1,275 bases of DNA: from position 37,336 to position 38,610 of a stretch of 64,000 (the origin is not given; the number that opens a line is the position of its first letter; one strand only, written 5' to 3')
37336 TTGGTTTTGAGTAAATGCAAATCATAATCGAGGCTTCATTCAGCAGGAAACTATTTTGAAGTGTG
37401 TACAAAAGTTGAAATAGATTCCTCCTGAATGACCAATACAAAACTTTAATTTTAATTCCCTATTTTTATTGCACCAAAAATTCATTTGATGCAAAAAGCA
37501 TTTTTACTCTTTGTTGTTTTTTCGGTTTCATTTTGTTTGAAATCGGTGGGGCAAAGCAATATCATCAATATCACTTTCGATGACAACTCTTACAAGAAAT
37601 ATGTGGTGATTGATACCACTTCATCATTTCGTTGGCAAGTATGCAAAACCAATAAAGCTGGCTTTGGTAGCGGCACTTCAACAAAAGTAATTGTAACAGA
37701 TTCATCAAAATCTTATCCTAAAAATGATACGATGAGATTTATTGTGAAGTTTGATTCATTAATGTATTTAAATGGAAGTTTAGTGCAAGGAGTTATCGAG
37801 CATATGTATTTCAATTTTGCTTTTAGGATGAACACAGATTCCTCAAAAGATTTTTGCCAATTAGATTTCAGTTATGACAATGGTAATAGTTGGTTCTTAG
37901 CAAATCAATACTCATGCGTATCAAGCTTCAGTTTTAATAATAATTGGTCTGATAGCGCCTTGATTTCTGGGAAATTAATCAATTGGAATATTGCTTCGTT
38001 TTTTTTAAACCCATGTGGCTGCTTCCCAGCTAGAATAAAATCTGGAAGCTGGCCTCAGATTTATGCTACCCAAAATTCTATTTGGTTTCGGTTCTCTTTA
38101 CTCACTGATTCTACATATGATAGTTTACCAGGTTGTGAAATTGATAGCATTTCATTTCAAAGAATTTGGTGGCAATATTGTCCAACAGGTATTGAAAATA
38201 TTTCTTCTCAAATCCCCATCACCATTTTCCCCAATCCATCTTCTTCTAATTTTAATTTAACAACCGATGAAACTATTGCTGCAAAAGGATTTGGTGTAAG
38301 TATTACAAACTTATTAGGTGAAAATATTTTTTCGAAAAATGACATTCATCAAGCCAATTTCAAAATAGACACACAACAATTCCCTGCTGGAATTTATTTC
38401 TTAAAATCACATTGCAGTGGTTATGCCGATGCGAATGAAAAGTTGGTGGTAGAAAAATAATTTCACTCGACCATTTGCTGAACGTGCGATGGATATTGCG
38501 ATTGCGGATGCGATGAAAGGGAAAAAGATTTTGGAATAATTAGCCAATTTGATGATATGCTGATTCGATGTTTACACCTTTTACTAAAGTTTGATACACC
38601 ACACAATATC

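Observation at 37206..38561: Single-gene T9SS-cargo cassette flanked by a 100-bp duplication of the hscA/osmC tail-to-tail junction; the orphan hscA end differs almost only at synonymous sites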

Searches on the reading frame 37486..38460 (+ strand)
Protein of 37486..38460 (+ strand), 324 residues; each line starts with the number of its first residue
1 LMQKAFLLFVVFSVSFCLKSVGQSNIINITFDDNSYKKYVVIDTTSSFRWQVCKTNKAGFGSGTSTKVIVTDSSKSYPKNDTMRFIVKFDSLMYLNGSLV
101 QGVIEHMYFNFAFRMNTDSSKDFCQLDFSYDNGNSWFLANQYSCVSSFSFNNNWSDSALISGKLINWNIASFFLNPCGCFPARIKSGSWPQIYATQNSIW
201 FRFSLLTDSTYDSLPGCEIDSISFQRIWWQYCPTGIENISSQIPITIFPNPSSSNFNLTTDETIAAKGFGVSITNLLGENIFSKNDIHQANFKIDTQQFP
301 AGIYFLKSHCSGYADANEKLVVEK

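Call 8: search_protein_families(library=pfam, proteins=[window:37486-38460:+])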
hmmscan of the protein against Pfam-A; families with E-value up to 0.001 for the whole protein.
window:37486-38460:+ (324 aa): 1 family
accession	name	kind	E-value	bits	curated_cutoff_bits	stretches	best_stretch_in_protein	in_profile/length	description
PF18962.6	Por_Secre_tail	-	1.1e-11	45.2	27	1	247-321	1-74/75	Secretion system C-terminal sorting domain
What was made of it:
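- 37489..38460 (+): T9SS-tail protein gene ('cargo', 323 aa from the ATG; a TTG at 37486 is possible). This is the short form, lacking about 195 aa found in the 512-519 aa orthologues. It is under purifying selection. Por_Secre_tail 1.1e-11 (call 8).
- Checked: The ORF between the copies (37486/37489-38460) carries Por_Secre_tail (1.1e-11, call 8).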

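Call 10: find_homologous_proteins(query=window:37486-38460:+)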
Query window:37486-38460:+ (324 aa): 6 proteins with E <= 0.001 among 1021 candidates.
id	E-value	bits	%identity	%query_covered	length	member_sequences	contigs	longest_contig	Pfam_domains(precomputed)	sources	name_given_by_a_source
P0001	1.5e-216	736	100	100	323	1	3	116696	PF18962.8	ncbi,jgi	ncbi:MAG: Secretion system C-terminal sorting domain [Bacteroidota bacterium]|jgi:hypothetical prote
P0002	1.5e-164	565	78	85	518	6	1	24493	PF18962.8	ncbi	-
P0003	2.8e-128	446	65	100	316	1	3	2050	PF18962.8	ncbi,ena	-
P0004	1.7e-124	434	63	85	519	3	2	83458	PF18962.8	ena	-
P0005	3.4e-113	396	61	85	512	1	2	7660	PF18962.8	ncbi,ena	-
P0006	3.8e-89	317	78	57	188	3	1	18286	-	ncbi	ncbi:MAG: hypothetical protein RL708_627 [Bacteroidota bacterium]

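Call 20: find_encoding_contigs(protein=P0001, flank=6000)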
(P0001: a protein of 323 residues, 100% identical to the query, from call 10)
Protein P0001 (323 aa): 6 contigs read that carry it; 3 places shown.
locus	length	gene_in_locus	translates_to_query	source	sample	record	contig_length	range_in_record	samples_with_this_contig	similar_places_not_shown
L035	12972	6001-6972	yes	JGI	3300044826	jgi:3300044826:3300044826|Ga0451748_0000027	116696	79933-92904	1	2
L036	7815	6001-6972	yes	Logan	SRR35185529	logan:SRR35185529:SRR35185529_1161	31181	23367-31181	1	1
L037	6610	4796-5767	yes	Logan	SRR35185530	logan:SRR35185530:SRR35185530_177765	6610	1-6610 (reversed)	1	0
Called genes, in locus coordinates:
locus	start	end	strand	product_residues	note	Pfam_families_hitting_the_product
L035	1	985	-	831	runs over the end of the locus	PF01804:Penicil_amidase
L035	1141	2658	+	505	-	PF07690:MFS_1, PF00854:PTR2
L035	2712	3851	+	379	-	PF00515:TPR_1 (faint), PF07719:TPR_2 (faint), PF13414:TPR_11, PF13428:TPR_14 (faint), PF13432:TPR_16 (faint), PF23914:TPR_CcmH_CycH (faint), PF13174:TPR_6 (faint), PF14559:TPR_19 (faint)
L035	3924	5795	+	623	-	PF00012:HSP70, PF06723:MreB_Mbl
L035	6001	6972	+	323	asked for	PF18962:Por_Secre_tail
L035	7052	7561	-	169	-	PF02566:OsmC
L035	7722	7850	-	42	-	-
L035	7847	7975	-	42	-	-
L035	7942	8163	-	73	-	-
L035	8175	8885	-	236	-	-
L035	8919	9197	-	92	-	-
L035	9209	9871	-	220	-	-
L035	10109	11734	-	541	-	PF05496:RuvB_N (weak), PF13177:DNA_pol3_delta2, PF00004:AAA, PF07728:AAA_5 (faint), PF13401:AAA_22 (weak), PF22608:DNAX_ATPase_lid, PF12169:DNA_pol3_gamma3, PF21694:DNA_pol3_delta_C (faint)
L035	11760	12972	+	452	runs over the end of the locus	PF02321:OEP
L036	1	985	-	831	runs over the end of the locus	PF01804:Penicil_amidase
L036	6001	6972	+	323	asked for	PF18962:Por_Secre_tail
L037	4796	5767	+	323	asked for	PF18962:Por_Secre_tail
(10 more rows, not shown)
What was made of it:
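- The window comes from a metagenome contig (call 20).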

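Call 21: find_encoding_contigs(protein=P0004, flank=8000)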
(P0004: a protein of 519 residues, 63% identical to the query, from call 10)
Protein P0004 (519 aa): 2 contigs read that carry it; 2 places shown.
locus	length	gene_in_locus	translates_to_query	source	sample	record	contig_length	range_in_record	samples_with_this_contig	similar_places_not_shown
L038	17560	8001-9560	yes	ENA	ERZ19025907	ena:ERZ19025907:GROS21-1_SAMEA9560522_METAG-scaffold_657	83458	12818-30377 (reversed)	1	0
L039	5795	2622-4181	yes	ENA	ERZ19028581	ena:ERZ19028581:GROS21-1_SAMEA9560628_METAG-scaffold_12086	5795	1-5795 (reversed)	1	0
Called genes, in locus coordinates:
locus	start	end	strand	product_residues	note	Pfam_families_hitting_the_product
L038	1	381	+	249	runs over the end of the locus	PF00535:Glycos_transf_2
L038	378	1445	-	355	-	PF01075:Glyco_transf_9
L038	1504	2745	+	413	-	PF04468:PSP1, PF28472:PSP1_3rd, PF28473:YaaT_C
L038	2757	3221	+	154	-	PF14109:GldH_lipo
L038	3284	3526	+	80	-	-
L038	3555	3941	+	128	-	-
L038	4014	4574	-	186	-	PF25024:EGF_TEN (weak), PF23106:EGF_Teneurin (weak)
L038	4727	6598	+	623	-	PF00012:HSP70, PF06723:MreB_Mbl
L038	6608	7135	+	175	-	-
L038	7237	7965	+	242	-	PF06912:DUF1275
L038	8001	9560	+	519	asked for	PF18962:Por_Secre_tail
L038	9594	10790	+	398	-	PF00174:Oxidored_molyb, PF03404:Mo-co_dimer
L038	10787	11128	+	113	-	-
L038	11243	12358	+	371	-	PF04055:Radical_SAM, PF06968:BATS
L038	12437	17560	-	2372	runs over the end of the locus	PF18962:Por_Secre_tail (weak)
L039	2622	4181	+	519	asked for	PF18962:Por_Secre_tail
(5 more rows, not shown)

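Call 29: find_encoding_contigs(protein=P0003, flank=5000)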
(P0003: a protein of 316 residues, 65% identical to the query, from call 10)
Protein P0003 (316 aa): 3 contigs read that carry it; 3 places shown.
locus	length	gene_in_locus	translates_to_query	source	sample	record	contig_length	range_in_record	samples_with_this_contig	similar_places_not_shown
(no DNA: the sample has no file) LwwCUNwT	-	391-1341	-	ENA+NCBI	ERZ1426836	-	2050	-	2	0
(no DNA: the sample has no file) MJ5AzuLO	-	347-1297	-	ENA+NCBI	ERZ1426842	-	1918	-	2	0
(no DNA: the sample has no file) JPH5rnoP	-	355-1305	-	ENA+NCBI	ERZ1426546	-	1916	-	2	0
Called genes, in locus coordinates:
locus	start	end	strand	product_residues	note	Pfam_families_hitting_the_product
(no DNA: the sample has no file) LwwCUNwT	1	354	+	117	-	?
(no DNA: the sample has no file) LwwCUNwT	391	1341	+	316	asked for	PF18962:Por_Secre_tail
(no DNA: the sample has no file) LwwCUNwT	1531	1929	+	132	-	PF04480:DUF559, PF18741:MTES_1575 (weak)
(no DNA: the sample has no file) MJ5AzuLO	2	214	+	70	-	?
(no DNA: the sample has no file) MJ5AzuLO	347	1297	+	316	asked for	PF18962:Por_Secre_tail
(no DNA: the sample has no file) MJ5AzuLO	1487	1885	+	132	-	PF04480:DUF559, PF18741:MTES_1575 (weak)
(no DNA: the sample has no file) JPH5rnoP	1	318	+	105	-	?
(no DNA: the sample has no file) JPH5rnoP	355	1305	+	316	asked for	PF18962:Por_Secre_tail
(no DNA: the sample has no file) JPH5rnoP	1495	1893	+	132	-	PF04480:DUF559, PF18741:MTES_1575 (weak)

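Call 30: find_encoding_contigs(protein=P0005, flank=6000)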
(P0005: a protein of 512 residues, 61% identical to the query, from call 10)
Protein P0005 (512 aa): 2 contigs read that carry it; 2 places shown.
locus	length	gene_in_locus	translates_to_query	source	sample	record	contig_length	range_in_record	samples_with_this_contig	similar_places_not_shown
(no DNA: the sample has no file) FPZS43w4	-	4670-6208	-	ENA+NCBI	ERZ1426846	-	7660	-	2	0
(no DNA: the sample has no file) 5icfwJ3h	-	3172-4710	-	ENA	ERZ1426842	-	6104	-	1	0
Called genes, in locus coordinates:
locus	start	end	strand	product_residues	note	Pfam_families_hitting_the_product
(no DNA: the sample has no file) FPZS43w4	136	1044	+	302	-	PF01545:Cation_efflux, PF16916:ZT_dimer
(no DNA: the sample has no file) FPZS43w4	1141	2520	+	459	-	PF03448:MgtE_N, PF00571:CBS (weak), PF01769:MgtE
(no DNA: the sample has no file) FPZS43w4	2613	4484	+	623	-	PF00012:HSP70, PF06723:MreB_Mbl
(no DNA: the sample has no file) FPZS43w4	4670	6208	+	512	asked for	PF18962:Por_Secre_tail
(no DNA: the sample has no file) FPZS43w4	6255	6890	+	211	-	PF01694:Rhomboid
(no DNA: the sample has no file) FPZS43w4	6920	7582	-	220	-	PF02592:Vut_1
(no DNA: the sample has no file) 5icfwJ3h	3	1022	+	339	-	?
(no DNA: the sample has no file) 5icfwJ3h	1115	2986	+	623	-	PF00012:HSP70, PF06723:MreB_Mbl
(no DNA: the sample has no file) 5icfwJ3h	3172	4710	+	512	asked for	PF18962:Por_Secre_tail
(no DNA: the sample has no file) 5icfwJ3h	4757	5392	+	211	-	PF01694:Rhomboid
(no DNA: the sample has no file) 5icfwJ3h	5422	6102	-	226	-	?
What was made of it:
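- Tried and rejected: P0003 (short-form cargo) and P0005 contigs came back with gene tables but no DNA (calls 29, 30).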

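Call 32: find_related_loci(query=window:37486-38460:+, collection=metagenome_contigs, flank=5000)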
Query window:37486-38460:+ (324 aa) in metagenome_contigs; peptide patterns used: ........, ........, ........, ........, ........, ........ (x = any residue, [..] = any of these).
58 stretches matched a pattern, but none encodes a relative of the query by tblastn (E <= 1e-3).
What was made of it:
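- Tried and rejected: A metagenome scan with the cargo protein found nothing (call 32).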
